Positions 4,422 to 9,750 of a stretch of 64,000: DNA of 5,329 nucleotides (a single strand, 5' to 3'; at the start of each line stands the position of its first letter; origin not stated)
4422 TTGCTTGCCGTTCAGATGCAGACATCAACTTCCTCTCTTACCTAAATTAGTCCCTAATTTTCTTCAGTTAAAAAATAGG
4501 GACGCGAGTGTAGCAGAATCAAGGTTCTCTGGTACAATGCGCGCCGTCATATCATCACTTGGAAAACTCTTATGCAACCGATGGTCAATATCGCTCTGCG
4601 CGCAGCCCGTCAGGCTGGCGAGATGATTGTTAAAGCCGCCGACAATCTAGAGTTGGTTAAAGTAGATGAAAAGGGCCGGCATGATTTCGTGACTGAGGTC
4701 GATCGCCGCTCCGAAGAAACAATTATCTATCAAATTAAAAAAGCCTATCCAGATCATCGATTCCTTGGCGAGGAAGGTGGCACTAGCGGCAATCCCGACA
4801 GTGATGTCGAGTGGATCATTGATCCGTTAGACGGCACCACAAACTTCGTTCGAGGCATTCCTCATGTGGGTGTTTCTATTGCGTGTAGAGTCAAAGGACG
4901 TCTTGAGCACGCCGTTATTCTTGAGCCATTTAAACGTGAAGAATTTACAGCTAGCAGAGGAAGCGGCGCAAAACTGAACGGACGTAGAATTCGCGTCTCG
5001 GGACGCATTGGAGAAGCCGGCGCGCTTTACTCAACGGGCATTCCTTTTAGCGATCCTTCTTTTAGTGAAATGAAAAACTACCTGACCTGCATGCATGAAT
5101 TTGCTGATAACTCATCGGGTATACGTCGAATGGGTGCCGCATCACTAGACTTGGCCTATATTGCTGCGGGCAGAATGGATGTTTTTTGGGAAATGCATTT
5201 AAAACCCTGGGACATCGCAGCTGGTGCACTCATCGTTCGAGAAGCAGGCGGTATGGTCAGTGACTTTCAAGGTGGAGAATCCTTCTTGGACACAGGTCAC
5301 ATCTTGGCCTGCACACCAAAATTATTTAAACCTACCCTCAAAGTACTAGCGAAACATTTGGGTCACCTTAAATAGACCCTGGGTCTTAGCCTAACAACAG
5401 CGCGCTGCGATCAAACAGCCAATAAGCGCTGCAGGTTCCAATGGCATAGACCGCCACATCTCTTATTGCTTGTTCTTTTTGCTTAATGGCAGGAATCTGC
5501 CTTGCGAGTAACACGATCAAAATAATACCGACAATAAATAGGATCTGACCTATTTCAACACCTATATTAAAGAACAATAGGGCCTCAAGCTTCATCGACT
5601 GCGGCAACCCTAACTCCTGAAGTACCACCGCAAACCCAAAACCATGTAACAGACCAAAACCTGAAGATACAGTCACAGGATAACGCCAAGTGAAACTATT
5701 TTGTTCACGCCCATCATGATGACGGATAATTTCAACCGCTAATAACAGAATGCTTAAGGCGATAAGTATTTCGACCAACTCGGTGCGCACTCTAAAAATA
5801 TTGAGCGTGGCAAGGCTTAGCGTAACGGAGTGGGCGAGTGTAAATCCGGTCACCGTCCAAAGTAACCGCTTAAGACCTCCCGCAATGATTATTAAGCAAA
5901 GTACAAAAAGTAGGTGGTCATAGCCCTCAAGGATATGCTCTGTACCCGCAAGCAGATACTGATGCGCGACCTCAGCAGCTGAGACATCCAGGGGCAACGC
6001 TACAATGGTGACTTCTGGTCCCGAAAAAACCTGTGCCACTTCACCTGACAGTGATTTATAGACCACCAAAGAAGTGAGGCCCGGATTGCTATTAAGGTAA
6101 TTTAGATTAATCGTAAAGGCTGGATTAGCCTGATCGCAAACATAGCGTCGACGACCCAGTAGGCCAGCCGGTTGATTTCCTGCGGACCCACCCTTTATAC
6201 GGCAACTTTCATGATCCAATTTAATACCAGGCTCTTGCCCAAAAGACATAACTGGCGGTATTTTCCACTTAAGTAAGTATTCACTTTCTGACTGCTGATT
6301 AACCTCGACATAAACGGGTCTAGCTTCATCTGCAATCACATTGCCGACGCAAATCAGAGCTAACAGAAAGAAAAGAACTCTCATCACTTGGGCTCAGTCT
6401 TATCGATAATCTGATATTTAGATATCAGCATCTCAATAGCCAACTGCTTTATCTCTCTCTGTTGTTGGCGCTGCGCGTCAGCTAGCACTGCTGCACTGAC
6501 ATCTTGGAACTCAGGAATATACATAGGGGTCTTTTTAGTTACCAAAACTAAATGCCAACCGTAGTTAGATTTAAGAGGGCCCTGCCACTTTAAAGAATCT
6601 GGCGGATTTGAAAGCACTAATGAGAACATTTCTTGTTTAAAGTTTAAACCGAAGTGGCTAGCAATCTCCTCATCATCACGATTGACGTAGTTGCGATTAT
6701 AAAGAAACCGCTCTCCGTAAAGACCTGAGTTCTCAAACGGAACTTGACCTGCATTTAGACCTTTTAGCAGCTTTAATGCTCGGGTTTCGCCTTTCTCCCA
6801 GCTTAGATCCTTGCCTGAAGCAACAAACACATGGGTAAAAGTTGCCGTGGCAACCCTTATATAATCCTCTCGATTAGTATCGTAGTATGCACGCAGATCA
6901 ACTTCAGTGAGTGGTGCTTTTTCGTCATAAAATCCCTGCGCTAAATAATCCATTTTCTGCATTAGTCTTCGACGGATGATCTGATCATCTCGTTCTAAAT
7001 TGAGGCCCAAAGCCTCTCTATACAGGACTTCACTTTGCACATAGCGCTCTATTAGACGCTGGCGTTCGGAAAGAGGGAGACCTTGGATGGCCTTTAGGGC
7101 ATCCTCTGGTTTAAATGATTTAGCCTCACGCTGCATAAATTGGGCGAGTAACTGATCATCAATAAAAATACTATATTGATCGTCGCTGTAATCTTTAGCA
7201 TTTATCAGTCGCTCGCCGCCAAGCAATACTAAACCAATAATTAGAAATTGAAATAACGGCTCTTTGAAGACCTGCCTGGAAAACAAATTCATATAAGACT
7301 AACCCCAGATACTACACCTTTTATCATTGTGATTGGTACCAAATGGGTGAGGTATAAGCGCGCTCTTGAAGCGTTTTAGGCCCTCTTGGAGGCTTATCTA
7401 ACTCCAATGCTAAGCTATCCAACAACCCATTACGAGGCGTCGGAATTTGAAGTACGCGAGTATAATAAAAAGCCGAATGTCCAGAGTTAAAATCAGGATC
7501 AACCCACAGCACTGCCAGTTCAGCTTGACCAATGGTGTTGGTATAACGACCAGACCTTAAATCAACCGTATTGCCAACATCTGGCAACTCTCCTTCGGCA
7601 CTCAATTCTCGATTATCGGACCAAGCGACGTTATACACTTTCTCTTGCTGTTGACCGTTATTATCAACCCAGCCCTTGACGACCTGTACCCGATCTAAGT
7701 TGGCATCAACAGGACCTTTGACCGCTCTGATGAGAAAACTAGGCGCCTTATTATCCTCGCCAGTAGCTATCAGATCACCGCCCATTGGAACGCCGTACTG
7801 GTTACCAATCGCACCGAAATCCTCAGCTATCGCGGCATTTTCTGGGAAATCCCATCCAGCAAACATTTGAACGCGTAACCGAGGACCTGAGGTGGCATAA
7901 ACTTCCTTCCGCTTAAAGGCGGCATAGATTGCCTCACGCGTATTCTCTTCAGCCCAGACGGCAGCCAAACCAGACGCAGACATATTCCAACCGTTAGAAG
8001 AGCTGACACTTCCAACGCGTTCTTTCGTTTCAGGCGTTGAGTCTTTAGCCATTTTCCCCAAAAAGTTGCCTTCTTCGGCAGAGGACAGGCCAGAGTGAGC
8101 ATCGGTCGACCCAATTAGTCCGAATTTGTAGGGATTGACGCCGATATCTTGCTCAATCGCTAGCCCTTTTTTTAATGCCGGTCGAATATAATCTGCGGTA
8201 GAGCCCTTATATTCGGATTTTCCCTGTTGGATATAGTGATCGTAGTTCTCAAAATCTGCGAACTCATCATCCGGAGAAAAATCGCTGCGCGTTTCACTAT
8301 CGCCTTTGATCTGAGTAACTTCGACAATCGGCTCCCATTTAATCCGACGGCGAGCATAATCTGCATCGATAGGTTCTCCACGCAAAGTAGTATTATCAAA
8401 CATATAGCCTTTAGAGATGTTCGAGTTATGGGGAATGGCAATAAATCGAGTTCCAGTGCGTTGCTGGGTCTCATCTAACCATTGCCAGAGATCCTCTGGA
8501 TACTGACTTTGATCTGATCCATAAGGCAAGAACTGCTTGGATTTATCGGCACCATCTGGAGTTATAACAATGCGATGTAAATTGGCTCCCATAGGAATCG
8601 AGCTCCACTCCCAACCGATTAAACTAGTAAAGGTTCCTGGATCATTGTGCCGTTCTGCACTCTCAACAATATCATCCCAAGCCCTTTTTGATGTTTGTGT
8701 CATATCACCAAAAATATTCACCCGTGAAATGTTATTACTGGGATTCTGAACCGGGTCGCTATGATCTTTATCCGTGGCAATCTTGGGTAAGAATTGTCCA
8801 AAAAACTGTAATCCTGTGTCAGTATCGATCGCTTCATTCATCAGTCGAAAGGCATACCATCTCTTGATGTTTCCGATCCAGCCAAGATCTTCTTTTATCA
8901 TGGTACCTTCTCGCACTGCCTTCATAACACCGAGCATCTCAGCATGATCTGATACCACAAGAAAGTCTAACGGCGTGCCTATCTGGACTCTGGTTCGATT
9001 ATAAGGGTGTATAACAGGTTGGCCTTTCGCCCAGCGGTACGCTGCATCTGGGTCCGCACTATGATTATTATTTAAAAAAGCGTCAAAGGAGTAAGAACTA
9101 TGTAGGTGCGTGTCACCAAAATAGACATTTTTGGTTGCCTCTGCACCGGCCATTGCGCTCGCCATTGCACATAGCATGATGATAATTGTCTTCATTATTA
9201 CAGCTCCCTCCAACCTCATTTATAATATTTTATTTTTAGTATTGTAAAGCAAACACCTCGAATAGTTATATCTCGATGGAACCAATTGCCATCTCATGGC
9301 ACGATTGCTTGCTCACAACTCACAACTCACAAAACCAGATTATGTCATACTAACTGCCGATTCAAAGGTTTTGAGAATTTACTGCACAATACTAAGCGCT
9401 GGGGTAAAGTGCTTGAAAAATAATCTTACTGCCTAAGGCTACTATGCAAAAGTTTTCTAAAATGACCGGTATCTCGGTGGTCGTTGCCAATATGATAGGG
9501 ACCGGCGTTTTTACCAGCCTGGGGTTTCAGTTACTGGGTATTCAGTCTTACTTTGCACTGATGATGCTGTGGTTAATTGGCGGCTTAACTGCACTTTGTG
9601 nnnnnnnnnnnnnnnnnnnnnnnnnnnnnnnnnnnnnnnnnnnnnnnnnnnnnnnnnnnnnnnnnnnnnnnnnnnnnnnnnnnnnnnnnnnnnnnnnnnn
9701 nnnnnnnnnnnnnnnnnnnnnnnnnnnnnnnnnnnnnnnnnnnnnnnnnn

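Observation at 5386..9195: DUF3604 - parvulin - HupE/UreJ operon: candidate secreted metallohydrolase with its own foldase and metal-loading transporter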

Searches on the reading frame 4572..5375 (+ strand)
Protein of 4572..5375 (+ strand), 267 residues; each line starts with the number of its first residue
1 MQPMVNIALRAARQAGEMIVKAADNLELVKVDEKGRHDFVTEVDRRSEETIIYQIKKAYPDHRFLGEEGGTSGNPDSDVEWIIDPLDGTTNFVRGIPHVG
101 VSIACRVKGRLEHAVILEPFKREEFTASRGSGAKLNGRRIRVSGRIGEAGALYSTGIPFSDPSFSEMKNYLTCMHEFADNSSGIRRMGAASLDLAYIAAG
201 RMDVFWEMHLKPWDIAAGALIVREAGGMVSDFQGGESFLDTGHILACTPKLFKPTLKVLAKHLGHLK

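Call 3: search_protein_families(library=pfam, proteins=[window:4572-5375:+], max_evalue=0.01)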
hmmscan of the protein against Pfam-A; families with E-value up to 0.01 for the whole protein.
window:4572-5375:+ (267 aa): 1 family
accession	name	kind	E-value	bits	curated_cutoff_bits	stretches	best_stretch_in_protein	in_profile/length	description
PF00459.30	Inositol_P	-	2e-66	224.7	27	1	2-254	3-260/271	Inositol monophosphatase family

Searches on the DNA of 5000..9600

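Call 48: search_rna_families(source=window, start=5000, end=9600, threshold=evalue, max_evalue=1)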
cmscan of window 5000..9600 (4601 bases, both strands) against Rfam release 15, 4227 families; matches with E-value up to 1: 0.
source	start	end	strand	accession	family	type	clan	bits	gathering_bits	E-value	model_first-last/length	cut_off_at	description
